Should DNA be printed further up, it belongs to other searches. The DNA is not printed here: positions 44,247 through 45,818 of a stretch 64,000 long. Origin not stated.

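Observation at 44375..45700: Single-gene low-GC islet encoding a protein with a C-terminal HEPN-like RNxxxH motif (candidate defense/abortive-infection gene)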

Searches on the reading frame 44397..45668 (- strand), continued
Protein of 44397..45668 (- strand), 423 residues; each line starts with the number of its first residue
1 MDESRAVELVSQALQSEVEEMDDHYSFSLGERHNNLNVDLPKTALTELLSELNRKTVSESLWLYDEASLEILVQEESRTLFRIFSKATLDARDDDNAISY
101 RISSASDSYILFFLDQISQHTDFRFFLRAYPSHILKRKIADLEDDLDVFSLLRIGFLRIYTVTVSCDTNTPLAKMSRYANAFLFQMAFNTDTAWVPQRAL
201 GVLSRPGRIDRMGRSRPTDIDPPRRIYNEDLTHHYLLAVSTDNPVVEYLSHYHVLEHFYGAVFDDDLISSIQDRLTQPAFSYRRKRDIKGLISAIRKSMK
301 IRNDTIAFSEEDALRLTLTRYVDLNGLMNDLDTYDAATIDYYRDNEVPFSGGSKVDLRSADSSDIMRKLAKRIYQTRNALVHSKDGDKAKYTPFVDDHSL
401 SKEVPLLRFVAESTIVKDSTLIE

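Call 29: find_encoding_contigs(protein=P0001, flank=10000, max_places=3)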
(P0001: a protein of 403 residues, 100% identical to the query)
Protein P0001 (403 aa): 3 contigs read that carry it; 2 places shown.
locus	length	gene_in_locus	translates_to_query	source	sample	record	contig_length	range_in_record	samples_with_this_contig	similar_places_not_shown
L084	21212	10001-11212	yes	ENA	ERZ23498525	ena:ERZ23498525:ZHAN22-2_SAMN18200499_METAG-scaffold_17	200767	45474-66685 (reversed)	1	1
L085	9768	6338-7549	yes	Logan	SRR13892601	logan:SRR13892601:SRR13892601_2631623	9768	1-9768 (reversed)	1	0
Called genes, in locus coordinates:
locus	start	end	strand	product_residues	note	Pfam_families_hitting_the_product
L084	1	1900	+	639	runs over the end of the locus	PF00012:HSP70, PF06723:MreB_Mbl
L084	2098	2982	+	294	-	PF00023:Ank (faint), PF13857:Ank_5 (faint), PF13606:Ank_3 (faint), PF12796:Ank_2, PF13637:Ank_4 (faint)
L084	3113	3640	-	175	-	-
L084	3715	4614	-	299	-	PF03446:NAD_binding_2, PF03807:F420_oxidored, PF14833:NAD_binding_11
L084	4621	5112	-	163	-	-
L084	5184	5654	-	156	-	PF02631:RecX_HTH2 (faint), PF21982:RecX_HTH1 (faint), PF21981:RecX_HTH3 (faint)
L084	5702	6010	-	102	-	PF07719:TPR_2 (faint), PF12895:ANAPC3 (weak), PF13414:TPR_11 (faint), PF12569:NatA_aux_su (weak), PF00515:TPR_1 (weak), PF13432:TPR_16, PF14559:TPR_19, PF13431:TPR_17 (weak), +3 more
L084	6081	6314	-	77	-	PF02599:CsrA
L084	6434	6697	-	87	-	PF01106:NifU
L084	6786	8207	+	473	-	-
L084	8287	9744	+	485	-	PF01435:Peptidase_M48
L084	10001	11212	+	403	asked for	-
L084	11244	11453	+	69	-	-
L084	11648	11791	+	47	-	-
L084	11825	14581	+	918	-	PF14498:Glyco_hyd_65N_2, PF22666:Glyco_hydro_2_N2 (weak), PF14498:Glyco_hyd_65N_2, PF22124:Glyco_hydro_95_cat, PF21307:Glyco_hydro_95_C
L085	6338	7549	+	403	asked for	-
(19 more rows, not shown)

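Call 30: fold_search(model_id=the predicted structure, library=pdb)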
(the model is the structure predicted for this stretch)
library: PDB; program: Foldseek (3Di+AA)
matches with E <= 10: 136; with E <= 0.001: 0
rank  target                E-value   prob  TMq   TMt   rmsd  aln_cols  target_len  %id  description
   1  5cdm_C                1.8e-01  0.04  0.08  0.08  23.5       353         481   10  2.5A structure of QPT-1 with S.aureus DNA gyrase and DNA (released 2015-12-16)
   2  6z1a_D                2.1e-01  0.06  0.08  0.05  23.2       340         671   11  Ternary complex of Staphylococcus aureus DNA gyrase with AMK12 and DNA (released 2020-11-11)
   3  5cdp_C                4.8e-01  0.04  0.08  0.07  23.2       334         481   11  2.45A structure of etoposide with S.aureus DNA gyrase and DNA (released 2015-12-16)
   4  2yfa_B                5.9e-01  0.23  0.14  0.23  17.0       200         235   14  X-ray structure of McpS ligand binding domain in complex with malate (released 2012-04-18)
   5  2yfa_A                6.2e-01  0.30  0.16  0.25  17.5       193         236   15  X-ray structure of McpS ligand binding domain in complex with malate (released 2012-04-18)
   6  2xcs_D                6.5e-01  0.02  0.08  0.06  27.4       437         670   11  The 2.1A crystal structure of S. aureus Gyrase complex with GSK299423 and DNA (released 2010-08-04)
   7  1tju_A                6.8e-01  0.11  0.14  0.14  18.3       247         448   13  Crystal Structure of T161S Duck Delta 2 Crystallin Mutant (released 2004-09-07)
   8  6qtk_C                8.4e-01  0.02  0.08  0.07  27.6       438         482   11  2.31A structure of gepotidacin with S.aureus DNA gyrase and doubly nicked DNA (released 2019-03-13)
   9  1ux5                  1.1e+00  0.04  0.11  0.11  23.8       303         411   12  Crystal Structures of a Formin Homology-2 domain reveal a flexibly tethered dimer architecture (released 2004-03-11)
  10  1u15_A                1.2e+00  0.09  0.15  0.15  17.9       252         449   13  Crystal structure of a duck-delta-crystallin-1 double loop mutant (DLM) (released 2004-10-05)
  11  8xri_B                1.3e+00  0.05  0.14  0.09  22.1       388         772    9  The crystal structure of AsfvTopII in complex with both G-DNA and T-DNA (released 2024-08-07)
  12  1tjv_C                1.3e+00  0.08  0.14  0.13  18.3       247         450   13  Crystal Structure of T161D Duck Delta 2 Crystallin Mutant (released 2004-09-07)
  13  1auw_A                1.5e+00  0.09  0.16  0.15  17.0       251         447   12  H91N DELTA 2 CRYSTALLIN FROM DUCK (released 1998-03-18)
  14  1tju_D                1.5e+00  0.08  0.14  0.14  18.4       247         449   13  Crystal Structure of T161S Duck Delta 2 Crystallin Mutant (released 2004-09-07)
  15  8djk_A                1.5e+00  0.07  0.10  0.16  20.0       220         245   13  HMGCR-UBIAD1 Complex State 2 (released 2022-08-03)
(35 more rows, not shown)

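Call 39: search_protein_families(library=pfam, alignment_id=A2, max_evalue=0.00001)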
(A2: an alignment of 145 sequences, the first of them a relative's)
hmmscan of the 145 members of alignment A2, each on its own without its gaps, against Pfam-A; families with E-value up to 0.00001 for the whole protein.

A. member 1, L004:1847-2473:+ (209 aa): 0 families

B. families by the number of members that match (of 145 scanned): 143 families (the first 25 are shown)
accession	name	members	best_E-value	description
PF00583.31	Acetyltransf_1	4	3.6e-10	Acetyltransferase (GNAT) family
PF13175.12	AAA_15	3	2.2e-49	AAA ATPase domain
PF00117.34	GATase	3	2.7e-47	Glutamine amidotransferase class-I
PF00958.27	GMP_synt_C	3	7.1e-45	GMP synthase C terminal domain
PF14198.11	TnpV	3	6.1e-41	Transposon-encoded protein TnpV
PF20469.4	OLD-like_TOPRIM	3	6.3e-19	Overcoming lysogenization defect protein-like, TOPRIM domain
PF13304.12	AAA_21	3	7.4e-17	AAA domain, putative AbiEii toxin, Type IV TA system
PF07722.19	Peptidase_C26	3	3.1e-12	Peptidase C26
PF02540.23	NAD_synthase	3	3.4e-10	NAD synthase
PF02384.22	N6_Mtase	2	3.9e-57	N-6 DNA Methylase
PF04245.18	NA37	2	4.2e-49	37-kD nucleoid-associated bacterial protein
PF13635.12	DUF4143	2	2.9e-38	Domain of unknown function (DUF4143)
PF00589.27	Phage_integrase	2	3.8e-36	Phage integrase family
PF13365.12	Trypsin_2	2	3.2e-34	Trypsin-like peptidase domain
PF12102.13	MrcB_N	2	9.4e-32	MrcB-like, N-terminal domain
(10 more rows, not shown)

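Call 40: search_protein_families(library=padloc, alignment_id=A2, max_evalue=0.00001)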
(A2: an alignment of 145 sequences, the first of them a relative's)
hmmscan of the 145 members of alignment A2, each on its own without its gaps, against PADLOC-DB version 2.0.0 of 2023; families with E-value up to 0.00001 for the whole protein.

A. member 1, L004:1847-2473:+ (209 aa): 0 families

B. families by the number of members that match (of 145 scanned): 326 families (the first 25 are shown)
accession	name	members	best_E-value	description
PDLC00093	GajA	3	1.3e-198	AAA ATPase domain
PDLC00102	GajA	3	2.9e-188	AAA ATPase domain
PDLC00065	GajA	3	3.1e-184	AAA ATPase domain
PDLC00098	GajA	3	1.2e-174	AAA ATPase domain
PDLC00095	GajA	3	1e-167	AAA ATPase domain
PDLC00079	GajA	3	1.1e-164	AAA ATPase domain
PDLC00063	GajA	3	1.3e-122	AAA ATPase domain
PDLC00088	GajA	3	1.8e-83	AAA ATPase domain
PDLC00082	GajA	3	5.4e-56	AAA ATPase domain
PDLC02979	AriA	3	4.9e-52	-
PDLC00078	GajA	3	3.2e-46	AAA ATPase domain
PDLC00069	GajA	3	3.6e-42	AAA ATPase domain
PDLC00096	GajA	3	8.1e-42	AAA ATPase domain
PDLC00070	GajA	3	3.9e-38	AAA ATPase domain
PDLC00091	GajA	3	4e-38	AAA ATPase domain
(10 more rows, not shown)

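Call 50: search_dna_similar(query=window:44397-45668:-, collection=phages, mode=protein, max_evalue=0.001)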
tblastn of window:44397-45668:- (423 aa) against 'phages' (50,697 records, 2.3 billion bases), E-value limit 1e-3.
No match.

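Call 51: search_dna_similar(query=window:44397-45668:-, collection=plasmids, mode=protein, max_evalue=0.001)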
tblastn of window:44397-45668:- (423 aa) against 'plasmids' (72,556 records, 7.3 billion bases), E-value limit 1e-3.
Records with a match: 2; places in all: 2; records where one place covers at least 80% of the query: 1.
Best place of each record, by identity: <60% 2.
By first word of the organism name: Sphaerospermopsis 1; Priestia 1.
By predicted mobility (MOB-suite, as given by PLSDB): conjugative 1; non-mobilizable 1.
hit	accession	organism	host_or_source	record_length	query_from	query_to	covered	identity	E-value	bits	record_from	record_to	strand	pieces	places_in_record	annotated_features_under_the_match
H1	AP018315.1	Sphaerospermopsis kisseleviana NIES-73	-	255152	10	423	98%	41.0%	8e-100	333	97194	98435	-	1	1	hypothetical protein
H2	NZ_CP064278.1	Priestia megaterium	cell culture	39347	93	422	78%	27.8%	1e-29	129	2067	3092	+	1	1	mauJ: methylamine utilization protein MauJ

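Call 52: get_annotated_region(hit=H2, flank=6000)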
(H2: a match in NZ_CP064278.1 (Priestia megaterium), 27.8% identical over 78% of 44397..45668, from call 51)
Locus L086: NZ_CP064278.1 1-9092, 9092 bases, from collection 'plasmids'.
description: Priestia megaterium strain B1 plasmid pB1.3, complete sequence
organism: Priestia megaterium (NCBI taxid 1404)
taxonomy: Bacteria; Bacillota; Bacilli; Bacillales; Bacillaceae; Priestia; Priestia megaterium
host: -; source: cell culture; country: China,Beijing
typing (MOB-suite, as given by PLSDB): non-mobilizable; replicon rep_cluster_385
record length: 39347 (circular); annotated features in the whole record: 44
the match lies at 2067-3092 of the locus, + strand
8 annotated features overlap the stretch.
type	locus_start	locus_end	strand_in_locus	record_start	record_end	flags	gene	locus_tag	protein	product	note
CDS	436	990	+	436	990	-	-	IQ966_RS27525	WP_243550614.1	hypothetical protein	-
CDS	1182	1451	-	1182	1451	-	-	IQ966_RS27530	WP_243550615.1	hypothetical protein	-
CDS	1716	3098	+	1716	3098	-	mauJ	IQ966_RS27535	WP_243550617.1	methylamine utilization protein MauJ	-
CDS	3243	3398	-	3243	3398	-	-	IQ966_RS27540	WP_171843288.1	hypothetical protein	-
CDS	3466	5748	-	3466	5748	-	-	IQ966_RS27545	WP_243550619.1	CHAT domain-containing protein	-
CDS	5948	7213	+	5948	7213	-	-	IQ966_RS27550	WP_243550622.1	damage repair protein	-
CDS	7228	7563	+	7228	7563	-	-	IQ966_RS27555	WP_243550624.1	YolD-like family protein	-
CDS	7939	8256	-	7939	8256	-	-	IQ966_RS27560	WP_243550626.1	hypothetical protein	-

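Call 53: get_annotated_region(hit=H1, flank=6000)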
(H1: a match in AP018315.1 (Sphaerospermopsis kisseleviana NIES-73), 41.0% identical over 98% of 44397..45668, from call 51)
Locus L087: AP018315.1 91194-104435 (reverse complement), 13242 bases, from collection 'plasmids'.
description: Sphaerospermopsis kisseleviana NIES-73 plasmid plasmid1 DNA, complete genome
organism: Sphaerospermopsis kisseleviana NIES-73 (NCBI taxid 1973480)
taxonomy: Bacteria; Cyanobacteriota; Cyanophyceae; Nostocales; Aphanizomenonaceae; Sphaerospermopsis; Sphaerospermopsis kisseleviana; Sphaerospermopsis kisseleviana NIES-73
host: -; source: -; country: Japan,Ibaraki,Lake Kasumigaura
typing (MOB-suite, as given by PLSDB): conjugative; replicon rep_cluster_1696,rep_cluster_89; relaxase MOBP; mating-pair formation MPF_T
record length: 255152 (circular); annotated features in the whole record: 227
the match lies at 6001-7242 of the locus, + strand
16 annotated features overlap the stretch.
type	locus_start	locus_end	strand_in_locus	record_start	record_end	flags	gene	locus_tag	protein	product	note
CDS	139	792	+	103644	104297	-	-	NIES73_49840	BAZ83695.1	hypothetical protein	-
CDS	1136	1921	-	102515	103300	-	-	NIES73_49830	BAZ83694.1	hypothetical protein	-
CDS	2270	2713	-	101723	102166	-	-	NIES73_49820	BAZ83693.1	hypothetical protein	-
CDS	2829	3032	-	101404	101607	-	-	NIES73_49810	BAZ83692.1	hypothetical protein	-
CDS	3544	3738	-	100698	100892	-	-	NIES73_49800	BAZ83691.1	hypothetical protein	-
CDS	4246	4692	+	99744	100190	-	glpK_2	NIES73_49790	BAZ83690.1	glycerol kinase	-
CDS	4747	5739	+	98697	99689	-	glpK_1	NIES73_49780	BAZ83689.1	glycerol kinase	-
CDS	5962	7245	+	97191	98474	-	-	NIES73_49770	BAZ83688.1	hypothetical protein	-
CDS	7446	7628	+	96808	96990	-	-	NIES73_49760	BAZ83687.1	hypothetical protein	-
CDS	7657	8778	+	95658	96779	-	-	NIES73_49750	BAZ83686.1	hypothetical protein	-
CDS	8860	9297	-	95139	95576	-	-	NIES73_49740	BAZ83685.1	hypothetical protein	-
CDS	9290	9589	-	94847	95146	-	-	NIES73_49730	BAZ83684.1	hypothetical protein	-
CDS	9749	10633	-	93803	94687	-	-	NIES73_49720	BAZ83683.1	UTP-glucose-1-phosphate uridylyltransferase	-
CDS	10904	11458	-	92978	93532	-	-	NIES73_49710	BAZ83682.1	GHMP kinase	-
CDS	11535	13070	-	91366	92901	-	-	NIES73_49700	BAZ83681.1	amine oxidase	-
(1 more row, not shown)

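Call 68: search_protein_representatives(alignment_id=A1)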
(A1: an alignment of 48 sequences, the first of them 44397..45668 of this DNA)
Query: 48 sequences, 425 profile positions. Proteins with E-value up to 0.001 (for the whole library): 1752; up to 1e-10: 1083; up to 1e-30: 474. The best 150 are listed.
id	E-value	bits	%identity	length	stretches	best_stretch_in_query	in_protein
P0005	1.6e-191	653.5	-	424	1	4-424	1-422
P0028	8.3e-175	598.4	-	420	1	4-424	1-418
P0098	9.6e-171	585.0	-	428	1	4-424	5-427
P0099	3.5e-155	533.7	-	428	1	7-425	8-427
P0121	7.6e-151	519.4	-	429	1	3-423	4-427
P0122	3.7e-145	500.7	-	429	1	9-424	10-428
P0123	1.3e-144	498.9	-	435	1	4-423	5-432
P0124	4.0e-143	494.0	-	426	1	4-424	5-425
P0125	7.6e-142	489.8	-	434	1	3-423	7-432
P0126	1.5e-141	488.8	-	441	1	3-424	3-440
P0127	3.6e-141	487.5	-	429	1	3-424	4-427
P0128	2.2e-138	478.4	-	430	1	3-424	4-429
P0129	8.3e-138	476.5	-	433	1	3-424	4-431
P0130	1.7e-137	475.5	-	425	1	5-424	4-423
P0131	1.8e-134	465.5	-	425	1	11-424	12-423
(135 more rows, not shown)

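Call 69: search_protein_families(library=padloc, alignment_id=A1, max_evalue=0.01)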
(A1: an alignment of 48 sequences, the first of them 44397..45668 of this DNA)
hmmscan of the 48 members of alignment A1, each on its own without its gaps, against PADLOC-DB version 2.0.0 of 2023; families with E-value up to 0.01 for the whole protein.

A. member 1, window:44397-45668:- (423 aa): 2 families
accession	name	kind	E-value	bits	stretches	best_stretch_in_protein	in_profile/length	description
PDLC03836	DzbB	-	1.8e-09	35.6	1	226-386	184-309/341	-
PDLC01680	Cas13-ApeA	-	0.0037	15.2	0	365-417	122-171/175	Cas13-ApeA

B. families by the number of members that match (of 48 scanned): 6 families
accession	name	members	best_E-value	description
PDLC03836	DzbB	48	1.6e-15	-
PDLC01680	Cas13-ApeA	7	0.00066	Cas13-ApeA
PDLC04680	PDC-M49A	1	0.0012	-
PDLC01023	Csn2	1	0.0019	CRISPR type II-A/NMEMI-associated protein Csn2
PDLC02101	Cas6b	1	0.002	-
PDLC01232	Cas12a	1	0.0031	Cas12a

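Call 70: search_protein_families(library=pfam, alignment_id=A1, max_evalue=0.1)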
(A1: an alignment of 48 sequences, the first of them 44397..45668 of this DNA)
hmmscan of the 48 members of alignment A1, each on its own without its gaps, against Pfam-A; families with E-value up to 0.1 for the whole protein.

A. member 1, window:44397-45668:- (423 aa): 2 families
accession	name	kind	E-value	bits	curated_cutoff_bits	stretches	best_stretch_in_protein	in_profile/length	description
PF17419.7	MauJ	-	0.0076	17.5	28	0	235-275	5-43/116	Methylamine utilization protein MauJ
PF18739.6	HEPN_Apea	-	0.088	13.7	24.4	0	367-392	81-106/136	Apea-like HEPN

B. families by the number of members that match (of 48 scanned): 13 families
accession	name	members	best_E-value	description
PF17419.7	MauJ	48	8.6e-07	Methylamine utilization protein MauJ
PF18739.6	HEPN_Apea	17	0.0013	Apea-like HEPN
PF02388.22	FemAB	2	0.037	FemAB family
PF00456.26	Transketolase_N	1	0.017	Transketolase, thiamine diphosphate binding domain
PF18928.5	DUF5677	1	0.032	Family of unknown function (DUF5677)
PF22560.2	GMT-wHTH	1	0.033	GMT-like wHTH domain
PF16763.10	Spidroin_N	1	0.043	Major ampullate spidroin 1, spider silk protein 1, N-term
PF13333.12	rve_2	1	0.058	Integrase core domain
PF21950.2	MINION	1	0.06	Protein myomixer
PF25583.1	WCX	1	0.061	WCX domain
PF10274.15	ParcG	1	0.067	Parkin co-regulated protein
PF09789.14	CC149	1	0.078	Coiled-coil domain-containing protein 149-A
PF24955.1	DrmE_N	1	0.079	DrmE-like N-terminal domain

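Call 83: find_related_loci(query=A1, collection=viral_contigs, flank=8000)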
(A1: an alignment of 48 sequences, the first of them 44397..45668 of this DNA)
Query A1 (423 aa) in viral_contigs; peptide patterns used: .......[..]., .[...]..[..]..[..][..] (x = any residue, [..] = any of these).
34 stretches matched a pattern; 5 encode a relative of the query (tblastn E <= 1e-3); 5 distinct loci.
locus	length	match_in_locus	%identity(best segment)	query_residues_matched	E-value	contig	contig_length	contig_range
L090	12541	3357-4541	43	27-420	1e-104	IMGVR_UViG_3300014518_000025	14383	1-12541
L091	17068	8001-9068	40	63-419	9e-91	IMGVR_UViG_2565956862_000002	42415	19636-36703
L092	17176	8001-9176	35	33-422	7e-73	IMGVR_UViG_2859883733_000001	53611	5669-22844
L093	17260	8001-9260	32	1-422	2e-71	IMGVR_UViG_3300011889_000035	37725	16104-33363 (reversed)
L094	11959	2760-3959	28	17-413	1e-42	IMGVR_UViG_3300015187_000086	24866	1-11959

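Call 86: search_protein_families(library=pfam, proteins=[L091:2383-4920:+, L091:5341-6354:+, L091:6458-6985:-, L091:9581-10657:-, L091:11469-12200:+, L092:3558-5519:+, L092:5567-6361:-, L092:6394-7488:+, L092:10222-12663:+, L092:13369-14736:+], max_evalue=0.0001)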
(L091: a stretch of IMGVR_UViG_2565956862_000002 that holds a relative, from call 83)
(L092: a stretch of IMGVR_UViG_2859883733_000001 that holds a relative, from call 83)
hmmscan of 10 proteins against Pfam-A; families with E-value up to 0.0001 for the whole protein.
L091:2383-4920:+ (845 aa): 1 family
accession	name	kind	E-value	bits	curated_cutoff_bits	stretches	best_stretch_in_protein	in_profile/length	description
PF10145.14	PhageMin_Tail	-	1.3e-49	169.3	33.2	1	162-360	2-201/201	Phage-related minor tail protein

L091:5341-6354:+ (337 aa): 1 family
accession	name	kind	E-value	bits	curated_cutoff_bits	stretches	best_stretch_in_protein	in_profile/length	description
PF05954.17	Phage_GPD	-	5e-15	55.9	30.1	1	107-325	79-304/305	Phage tail baseplate hub (GPD)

L091:6458-6985:- (175 aa): 2 families
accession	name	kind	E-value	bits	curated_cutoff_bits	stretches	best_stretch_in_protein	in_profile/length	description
PF00817.25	IMS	-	1.5e-29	103.2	23.2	1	9-147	1-137/148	impB/mucB/samB family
PF13438.11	DUF4113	-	8.5e-05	23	24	0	132-166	9-43/51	Domain of unknown function (DUF4113)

L091:9581-10657:- (358 aa): 0 families

L091:11469-12200:+ (243 aa): 0 families

L092:3558-5519:+ (653 aa): 1 family
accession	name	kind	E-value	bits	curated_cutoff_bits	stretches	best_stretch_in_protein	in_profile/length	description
PF00476.26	DNA_pol_A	-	2e-28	99.8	34.3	1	226-636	16-361/381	DNA polymerase family A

L092:5567-6361:- (264 aa): 1 family
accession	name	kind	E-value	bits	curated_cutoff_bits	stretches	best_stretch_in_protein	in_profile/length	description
PF14337.13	Abi_alpha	-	3.1e-53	181.2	29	1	57-263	3-196/196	Abortive infection alpha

L092:6394-7488:+ (364 aa): 1 family
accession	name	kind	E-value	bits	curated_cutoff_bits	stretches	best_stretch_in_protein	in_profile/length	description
PF04245.18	NA37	-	4.2e-49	168.1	24.6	1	36-362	1-324/325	37-kD nucleoid-associated bacterial protein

L092:10222-12663:+ (813 aa): 2 families
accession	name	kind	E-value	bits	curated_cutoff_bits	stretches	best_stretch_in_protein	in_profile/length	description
PF05272.17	VapE-like_dom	-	9.4e-74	248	25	1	486-706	1-216/217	Virulence-associated protein E-like domain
PF19263.5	DUF5906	-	1.2e-06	29.5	27.6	1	541-646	1-114/114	Family of unknown function (DUF5906)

L092:13369-14736:+ (455 aa): 4 families
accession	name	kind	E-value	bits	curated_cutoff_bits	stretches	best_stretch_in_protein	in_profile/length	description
PF00176.29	SNF2-rel_dom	-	1.2e-18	67.7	24.9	1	23-272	20-267/290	SNF2-related domain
PF04851.21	ResIII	-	2.2e-10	41.1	22.5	1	3-160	2-162/164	Type III restriction enzyme, res subunit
PF00271.37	Helicase_C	-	1e-08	35.8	23.5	1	304-408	1-110/110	Helicase conserved C-terminal domain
PF00270.35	DEAD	-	2e-08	34.6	26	1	7-163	2-162/167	DEAD/DEAH box helicase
